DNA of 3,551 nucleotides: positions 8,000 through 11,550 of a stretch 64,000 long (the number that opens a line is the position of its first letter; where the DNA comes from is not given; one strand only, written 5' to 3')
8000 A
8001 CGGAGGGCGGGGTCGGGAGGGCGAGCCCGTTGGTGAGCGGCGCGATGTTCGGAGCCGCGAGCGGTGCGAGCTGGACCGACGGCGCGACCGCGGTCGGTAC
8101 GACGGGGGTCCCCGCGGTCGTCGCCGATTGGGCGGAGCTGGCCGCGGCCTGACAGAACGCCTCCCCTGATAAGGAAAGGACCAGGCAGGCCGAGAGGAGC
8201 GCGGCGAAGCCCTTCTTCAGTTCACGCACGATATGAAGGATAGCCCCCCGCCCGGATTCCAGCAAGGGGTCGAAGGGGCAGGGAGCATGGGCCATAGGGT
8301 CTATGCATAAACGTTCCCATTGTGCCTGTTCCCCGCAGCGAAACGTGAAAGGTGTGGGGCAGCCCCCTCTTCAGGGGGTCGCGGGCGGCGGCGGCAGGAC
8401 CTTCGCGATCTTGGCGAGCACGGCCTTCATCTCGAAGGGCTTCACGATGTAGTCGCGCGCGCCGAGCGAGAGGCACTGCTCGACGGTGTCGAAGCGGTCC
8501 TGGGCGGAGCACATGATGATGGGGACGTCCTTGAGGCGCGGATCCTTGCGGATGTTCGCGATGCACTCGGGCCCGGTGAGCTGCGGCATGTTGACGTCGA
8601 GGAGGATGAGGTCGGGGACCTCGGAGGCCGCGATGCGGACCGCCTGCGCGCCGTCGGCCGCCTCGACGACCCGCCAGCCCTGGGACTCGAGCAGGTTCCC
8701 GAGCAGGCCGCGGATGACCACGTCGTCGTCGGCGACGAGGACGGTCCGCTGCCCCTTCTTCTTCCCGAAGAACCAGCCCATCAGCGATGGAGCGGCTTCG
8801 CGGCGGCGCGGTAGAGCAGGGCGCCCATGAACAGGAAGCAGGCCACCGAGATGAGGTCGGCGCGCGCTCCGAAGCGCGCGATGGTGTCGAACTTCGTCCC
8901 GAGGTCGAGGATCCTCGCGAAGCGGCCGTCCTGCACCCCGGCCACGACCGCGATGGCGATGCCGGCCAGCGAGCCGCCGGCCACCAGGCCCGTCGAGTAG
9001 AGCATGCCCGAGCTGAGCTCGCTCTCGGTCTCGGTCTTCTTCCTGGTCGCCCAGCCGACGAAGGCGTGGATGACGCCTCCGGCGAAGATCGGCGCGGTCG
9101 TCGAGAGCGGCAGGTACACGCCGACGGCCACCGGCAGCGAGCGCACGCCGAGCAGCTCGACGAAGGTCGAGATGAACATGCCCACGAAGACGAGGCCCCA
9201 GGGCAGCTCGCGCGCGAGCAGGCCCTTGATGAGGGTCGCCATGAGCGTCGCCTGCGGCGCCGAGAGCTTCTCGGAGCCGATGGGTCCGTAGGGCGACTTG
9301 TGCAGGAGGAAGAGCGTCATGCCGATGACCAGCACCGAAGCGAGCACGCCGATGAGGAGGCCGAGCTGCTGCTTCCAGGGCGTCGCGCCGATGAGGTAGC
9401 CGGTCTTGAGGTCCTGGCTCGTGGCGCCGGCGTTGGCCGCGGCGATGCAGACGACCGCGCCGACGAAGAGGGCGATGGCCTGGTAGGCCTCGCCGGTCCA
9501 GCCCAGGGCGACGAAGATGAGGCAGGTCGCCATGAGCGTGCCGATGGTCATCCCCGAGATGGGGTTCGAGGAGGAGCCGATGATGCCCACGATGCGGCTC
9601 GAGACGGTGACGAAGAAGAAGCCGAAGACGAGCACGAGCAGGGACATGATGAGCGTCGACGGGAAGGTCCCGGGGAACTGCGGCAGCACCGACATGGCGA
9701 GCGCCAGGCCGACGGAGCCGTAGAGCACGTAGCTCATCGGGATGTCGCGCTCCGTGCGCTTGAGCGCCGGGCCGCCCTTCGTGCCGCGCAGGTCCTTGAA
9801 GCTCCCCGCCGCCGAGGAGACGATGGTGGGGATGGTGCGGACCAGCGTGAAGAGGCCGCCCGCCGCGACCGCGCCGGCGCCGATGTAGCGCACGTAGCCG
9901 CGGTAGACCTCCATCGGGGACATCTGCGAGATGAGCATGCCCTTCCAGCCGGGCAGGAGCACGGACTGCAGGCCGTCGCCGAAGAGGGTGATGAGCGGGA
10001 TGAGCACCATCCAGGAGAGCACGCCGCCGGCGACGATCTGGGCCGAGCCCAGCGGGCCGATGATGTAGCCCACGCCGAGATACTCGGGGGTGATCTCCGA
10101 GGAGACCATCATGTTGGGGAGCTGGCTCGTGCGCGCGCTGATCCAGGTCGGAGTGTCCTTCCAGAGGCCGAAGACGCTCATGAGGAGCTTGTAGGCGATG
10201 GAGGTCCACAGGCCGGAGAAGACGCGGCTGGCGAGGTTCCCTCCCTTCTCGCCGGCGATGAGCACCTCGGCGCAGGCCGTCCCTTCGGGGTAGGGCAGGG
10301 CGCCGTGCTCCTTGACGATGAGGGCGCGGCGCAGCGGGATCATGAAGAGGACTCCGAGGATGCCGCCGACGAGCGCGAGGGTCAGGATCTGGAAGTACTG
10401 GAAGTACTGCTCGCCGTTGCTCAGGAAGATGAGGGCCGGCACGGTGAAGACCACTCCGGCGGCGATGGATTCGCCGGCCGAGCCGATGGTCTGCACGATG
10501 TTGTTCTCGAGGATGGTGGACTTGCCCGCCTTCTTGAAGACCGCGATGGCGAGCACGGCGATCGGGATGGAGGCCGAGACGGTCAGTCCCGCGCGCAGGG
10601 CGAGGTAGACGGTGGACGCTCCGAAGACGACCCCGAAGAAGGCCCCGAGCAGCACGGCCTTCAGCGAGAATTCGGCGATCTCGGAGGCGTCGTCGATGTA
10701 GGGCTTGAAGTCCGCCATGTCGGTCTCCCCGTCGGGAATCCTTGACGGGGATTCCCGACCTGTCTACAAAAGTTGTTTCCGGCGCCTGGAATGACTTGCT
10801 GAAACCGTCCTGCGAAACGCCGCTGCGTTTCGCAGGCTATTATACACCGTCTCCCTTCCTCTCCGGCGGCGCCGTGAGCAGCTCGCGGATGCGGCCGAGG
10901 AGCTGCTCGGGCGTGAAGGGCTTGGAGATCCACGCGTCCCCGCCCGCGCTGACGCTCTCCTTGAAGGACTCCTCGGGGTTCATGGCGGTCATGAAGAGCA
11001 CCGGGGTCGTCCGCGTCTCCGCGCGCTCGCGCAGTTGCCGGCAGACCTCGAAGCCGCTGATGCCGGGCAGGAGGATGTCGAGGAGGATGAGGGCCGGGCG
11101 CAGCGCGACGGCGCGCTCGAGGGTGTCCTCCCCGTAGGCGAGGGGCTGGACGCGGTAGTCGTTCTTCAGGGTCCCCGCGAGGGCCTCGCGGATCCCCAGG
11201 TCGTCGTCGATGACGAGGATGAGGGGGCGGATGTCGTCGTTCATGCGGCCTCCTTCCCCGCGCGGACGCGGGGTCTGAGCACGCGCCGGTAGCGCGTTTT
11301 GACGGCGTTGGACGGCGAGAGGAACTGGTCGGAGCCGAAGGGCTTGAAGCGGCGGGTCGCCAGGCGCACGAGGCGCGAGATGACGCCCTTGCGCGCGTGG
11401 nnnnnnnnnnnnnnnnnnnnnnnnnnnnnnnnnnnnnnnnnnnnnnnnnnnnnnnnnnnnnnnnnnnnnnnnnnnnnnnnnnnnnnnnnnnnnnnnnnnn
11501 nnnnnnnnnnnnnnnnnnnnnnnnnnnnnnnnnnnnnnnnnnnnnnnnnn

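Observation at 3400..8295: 1631-aa fusion ORF joining an ATP-grasp ligase, an MFS transporter, an unknown domain and a LOG nucleotide-glycosidase domain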

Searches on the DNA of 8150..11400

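Call 94: search_rna_families(source=window, start=8150, end=11400, threshold=evalue, max_evalue=1)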
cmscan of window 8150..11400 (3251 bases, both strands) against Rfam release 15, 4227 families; matches with E-value up to 1: 1.
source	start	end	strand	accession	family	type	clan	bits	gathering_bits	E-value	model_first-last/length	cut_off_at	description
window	9348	9411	+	RF01275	sR22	Gene; snRNA; snoRNA; CD-box;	-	20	40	0.66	1-58/58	no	Small nucleolar RNA sR22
